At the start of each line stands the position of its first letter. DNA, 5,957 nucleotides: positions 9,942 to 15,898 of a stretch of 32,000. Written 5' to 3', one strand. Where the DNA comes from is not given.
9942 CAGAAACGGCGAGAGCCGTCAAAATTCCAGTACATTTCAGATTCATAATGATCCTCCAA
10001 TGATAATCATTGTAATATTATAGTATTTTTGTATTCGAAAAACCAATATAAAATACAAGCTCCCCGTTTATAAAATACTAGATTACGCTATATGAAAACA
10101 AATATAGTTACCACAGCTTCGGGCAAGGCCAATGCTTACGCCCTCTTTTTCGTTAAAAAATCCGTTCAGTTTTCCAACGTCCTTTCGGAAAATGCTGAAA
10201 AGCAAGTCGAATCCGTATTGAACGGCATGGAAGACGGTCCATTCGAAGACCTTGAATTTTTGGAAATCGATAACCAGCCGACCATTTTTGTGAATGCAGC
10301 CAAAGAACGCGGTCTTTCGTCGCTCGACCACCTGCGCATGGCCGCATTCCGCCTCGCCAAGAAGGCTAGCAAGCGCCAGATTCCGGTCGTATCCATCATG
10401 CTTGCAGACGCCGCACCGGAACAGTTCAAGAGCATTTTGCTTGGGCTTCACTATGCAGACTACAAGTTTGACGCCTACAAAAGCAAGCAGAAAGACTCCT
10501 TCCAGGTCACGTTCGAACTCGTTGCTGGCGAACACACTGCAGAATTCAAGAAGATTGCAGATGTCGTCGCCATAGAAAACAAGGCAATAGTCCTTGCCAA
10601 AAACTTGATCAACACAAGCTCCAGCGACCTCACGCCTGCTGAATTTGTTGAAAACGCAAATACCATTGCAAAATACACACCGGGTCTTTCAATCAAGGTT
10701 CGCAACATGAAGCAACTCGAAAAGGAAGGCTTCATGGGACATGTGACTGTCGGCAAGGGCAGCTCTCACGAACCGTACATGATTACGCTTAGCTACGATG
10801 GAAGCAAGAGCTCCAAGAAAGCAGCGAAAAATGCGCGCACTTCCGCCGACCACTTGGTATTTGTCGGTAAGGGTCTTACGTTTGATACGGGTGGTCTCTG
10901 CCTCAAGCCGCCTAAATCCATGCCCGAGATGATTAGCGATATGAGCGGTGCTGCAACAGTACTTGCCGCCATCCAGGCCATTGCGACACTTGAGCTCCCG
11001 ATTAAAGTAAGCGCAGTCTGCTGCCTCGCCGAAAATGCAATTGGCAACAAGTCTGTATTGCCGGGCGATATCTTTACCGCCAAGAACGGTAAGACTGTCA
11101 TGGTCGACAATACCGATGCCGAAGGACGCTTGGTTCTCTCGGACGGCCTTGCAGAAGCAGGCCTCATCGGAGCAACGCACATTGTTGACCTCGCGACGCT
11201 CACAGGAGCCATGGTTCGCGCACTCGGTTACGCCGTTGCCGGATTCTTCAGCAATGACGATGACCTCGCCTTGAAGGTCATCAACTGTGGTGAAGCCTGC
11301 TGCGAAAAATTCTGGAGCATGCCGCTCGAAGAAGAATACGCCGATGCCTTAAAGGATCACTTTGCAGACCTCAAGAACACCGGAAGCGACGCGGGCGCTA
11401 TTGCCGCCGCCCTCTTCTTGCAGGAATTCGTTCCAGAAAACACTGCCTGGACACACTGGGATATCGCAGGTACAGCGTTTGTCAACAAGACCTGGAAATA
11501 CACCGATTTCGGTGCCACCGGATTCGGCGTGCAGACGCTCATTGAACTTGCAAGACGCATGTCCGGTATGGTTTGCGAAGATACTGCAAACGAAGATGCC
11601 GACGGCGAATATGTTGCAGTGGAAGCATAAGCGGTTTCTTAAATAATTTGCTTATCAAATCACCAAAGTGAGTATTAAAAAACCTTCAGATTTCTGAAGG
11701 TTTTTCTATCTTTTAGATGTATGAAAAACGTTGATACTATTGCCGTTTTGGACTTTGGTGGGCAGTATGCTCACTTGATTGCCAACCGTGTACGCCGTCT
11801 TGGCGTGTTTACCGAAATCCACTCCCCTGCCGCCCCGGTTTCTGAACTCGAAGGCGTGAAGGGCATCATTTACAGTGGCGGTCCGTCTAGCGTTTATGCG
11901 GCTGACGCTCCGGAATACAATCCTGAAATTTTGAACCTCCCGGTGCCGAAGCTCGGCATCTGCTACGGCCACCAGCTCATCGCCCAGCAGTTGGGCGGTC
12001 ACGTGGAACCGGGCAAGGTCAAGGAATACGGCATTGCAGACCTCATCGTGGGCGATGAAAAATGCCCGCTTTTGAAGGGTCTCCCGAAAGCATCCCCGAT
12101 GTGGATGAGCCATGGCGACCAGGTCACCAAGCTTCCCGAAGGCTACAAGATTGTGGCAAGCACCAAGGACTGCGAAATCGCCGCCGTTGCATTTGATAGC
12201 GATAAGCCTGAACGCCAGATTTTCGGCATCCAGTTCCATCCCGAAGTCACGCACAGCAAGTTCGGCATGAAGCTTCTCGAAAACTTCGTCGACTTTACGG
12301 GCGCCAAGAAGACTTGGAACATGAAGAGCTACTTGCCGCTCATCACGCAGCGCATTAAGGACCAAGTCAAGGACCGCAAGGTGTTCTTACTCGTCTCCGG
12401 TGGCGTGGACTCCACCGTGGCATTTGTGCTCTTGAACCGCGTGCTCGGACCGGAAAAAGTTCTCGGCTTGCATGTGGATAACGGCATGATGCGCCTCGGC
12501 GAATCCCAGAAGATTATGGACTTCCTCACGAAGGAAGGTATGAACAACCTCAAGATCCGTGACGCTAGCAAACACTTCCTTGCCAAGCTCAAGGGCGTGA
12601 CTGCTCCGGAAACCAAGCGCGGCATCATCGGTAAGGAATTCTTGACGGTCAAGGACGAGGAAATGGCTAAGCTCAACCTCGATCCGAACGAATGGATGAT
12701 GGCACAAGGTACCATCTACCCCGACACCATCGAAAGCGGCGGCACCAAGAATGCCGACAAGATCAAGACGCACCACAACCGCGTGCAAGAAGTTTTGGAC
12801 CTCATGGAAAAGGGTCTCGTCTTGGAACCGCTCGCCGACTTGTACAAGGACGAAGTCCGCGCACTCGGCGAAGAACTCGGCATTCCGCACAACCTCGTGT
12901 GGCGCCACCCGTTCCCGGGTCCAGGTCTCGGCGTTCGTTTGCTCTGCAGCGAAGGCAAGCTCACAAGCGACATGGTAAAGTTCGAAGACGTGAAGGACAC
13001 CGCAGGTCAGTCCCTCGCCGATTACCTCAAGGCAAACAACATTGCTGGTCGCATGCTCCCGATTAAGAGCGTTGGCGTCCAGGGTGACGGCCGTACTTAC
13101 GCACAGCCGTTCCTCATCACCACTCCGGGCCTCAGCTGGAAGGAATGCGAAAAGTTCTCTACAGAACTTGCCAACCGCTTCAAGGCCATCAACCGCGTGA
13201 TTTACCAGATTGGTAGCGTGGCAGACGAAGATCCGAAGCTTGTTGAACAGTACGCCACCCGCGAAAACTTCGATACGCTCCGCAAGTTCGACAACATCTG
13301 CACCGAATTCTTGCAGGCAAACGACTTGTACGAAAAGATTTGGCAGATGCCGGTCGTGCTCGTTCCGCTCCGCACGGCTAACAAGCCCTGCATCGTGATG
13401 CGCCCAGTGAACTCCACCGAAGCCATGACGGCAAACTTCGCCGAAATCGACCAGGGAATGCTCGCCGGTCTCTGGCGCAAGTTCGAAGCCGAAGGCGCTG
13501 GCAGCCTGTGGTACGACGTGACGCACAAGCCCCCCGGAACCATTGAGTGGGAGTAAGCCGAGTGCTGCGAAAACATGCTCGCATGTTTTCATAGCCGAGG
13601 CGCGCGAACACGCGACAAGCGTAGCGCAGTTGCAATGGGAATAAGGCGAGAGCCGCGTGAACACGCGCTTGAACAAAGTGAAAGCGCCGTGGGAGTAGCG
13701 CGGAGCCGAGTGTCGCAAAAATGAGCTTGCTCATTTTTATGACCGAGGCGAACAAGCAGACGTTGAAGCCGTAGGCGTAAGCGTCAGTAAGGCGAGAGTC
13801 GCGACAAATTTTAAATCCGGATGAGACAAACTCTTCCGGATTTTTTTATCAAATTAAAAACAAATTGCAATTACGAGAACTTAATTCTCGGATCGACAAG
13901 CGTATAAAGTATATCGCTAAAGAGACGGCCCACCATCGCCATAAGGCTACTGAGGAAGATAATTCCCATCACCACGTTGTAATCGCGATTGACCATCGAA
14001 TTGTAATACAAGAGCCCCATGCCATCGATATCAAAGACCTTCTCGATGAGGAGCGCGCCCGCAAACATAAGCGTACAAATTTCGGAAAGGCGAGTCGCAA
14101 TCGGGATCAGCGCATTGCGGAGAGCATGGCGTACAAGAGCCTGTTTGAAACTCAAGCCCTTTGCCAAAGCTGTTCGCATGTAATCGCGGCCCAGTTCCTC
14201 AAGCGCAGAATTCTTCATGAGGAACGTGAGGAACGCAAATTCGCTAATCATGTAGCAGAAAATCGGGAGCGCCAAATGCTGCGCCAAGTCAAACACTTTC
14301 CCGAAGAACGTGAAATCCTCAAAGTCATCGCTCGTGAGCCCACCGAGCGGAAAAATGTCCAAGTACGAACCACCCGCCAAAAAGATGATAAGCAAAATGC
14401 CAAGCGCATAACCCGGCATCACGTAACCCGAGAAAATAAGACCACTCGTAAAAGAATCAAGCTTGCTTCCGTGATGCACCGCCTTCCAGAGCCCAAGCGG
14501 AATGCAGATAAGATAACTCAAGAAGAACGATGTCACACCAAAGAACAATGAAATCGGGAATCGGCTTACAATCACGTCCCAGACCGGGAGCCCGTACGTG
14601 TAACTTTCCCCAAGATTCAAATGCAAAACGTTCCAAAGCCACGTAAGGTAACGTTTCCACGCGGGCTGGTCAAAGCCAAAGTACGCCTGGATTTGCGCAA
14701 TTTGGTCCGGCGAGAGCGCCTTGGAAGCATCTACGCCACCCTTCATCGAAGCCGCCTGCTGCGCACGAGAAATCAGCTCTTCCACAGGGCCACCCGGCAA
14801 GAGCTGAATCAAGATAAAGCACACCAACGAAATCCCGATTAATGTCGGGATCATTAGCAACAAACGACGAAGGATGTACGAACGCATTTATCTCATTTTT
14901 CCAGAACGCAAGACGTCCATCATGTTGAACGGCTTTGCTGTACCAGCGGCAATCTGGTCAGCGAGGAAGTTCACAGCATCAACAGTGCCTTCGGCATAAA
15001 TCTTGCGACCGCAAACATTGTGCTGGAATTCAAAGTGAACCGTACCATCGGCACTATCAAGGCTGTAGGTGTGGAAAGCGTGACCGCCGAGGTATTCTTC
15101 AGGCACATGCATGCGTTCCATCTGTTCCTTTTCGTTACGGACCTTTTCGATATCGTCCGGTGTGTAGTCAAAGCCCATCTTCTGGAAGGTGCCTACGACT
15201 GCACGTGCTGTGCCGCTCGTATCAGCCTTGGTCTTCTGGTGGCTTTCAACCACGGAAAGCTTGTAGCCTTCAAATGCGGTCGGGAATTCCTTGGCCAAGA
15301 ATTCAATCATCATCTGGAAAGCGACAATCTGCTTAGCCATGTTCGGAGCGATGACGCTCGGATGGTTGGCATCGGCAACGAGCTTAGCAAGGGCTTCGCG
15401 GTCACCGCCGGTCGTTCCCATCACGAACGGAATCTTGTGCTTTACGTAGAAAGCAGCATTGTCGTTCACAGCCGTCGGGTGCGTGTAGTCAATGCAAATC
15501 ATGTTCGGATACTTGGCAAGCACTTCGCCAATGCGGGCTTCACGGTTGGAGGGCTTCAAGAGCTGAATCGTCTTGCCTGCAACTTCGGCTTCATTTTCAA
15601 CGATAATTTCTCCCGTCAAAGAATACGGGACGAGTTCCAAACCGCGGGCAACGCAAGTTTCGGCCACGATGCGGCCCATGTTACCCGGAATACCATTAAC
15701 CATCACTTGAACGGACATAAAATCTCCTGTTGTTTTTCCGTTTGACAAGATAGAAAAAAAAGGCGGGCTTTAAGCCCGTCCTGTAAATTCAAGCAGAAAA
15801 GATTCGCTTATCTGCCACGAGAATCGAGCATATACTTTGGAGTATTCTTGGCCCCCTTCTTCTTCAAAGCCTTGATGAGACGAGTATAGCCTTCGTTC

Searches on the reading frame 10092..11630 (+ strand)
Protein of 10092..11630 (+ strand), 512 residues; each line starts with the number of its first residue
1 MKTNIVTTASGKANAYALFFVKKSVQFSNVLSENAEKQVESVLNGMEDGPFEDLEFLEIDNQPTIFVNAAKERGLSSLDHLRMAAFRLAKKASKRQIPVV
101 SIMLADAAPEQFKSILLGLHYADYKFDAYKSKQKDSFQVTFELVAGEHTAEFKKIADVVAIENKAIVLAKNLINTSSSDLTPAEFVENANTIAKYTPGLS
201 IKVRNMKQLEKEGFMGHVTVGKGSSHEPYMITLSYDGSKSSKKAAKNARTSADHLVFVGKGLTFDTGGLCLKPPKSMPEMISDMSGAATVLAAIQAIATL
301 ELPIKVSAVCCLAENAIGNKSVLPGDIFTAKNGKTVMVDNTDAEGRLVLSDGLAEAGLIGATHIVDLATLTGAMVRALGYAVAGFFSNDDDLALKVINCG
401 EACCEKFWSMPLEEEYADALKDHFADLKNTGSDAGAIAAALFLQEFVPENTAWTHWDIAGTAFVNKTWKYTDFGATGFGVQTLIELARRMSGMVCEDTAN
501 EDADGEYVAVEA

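Call 89: search_protein_families(library=pfam, proteins=[window:10092-11630:+], max_evalue=0.00001)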
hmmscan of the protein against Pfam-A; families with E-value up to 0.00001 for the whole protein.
window:10092-11630:+ (512 aa): 1 family
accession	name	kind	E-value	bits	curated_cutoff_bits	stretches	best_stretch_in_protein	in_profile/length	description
PF00883.26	Peptidase_M17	-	4.9e-108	361.5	25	1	168-484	2-310/310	Cytosol aminopeptidase family, catalytic domain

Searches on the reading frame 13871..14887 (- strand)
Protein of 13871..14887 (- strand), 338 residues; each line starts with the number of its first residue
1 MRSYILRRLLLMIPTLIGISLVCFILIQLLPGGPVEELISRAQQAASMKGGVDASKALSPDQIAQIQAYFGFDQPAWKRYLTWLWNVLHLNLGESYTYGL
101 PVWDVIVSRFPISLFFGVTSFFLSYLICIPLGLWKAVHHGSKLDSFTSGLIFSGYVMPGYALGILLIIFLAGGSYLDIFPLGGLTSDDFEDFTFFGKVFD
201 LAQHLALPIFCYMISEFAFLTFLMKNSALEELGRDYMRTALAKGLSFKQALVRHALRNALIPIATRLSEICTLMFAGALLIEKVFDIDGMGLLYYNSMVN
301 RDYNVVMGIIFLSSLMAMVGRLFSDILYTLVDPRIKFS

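Call 89: search_protein_families(library=pfam, proteins=[window:13871-14887:-], max_evalue=0.00001)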
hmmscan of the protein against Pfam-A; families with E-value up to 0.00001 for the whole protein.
window:13871-14887:- (338 aa): 2 families
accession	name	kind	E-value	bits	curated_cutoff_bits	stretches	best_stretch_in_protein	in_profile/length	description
PF00528.27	BPD_transp_1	-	3.4e-31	108.8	26.4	1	129-336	2-183/184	Binding-protein-dependent transport system inner membrane component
PF19300.4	BPD_transp_1_N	-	8.8e-08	32.8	23.8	0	1-114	1-111/114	Binding-prot-dependent transport system membrane comp, N-term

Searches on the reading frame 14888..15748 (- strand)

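Call 89: search_protein_families(library=pfam, proteins=[window:14888-15748:-], max_evalue=0.00001)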
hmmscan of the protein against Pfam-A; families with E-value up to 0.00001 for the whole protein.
window:14888-15748:- (286 aa): 2 families
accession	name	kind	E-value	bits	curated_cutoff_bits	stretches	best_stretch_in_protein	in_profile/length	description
PF01113.26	DapB_N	-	3.1e-17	63.3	25.6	1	13-137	1-124/124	Dihydrodipicolinate reductase, N-terminus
PF05173.19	DapB_C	-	5.6e-14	52.7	27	1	144-280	5-121/121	Dihydrodipicolinate reductase, C-terminus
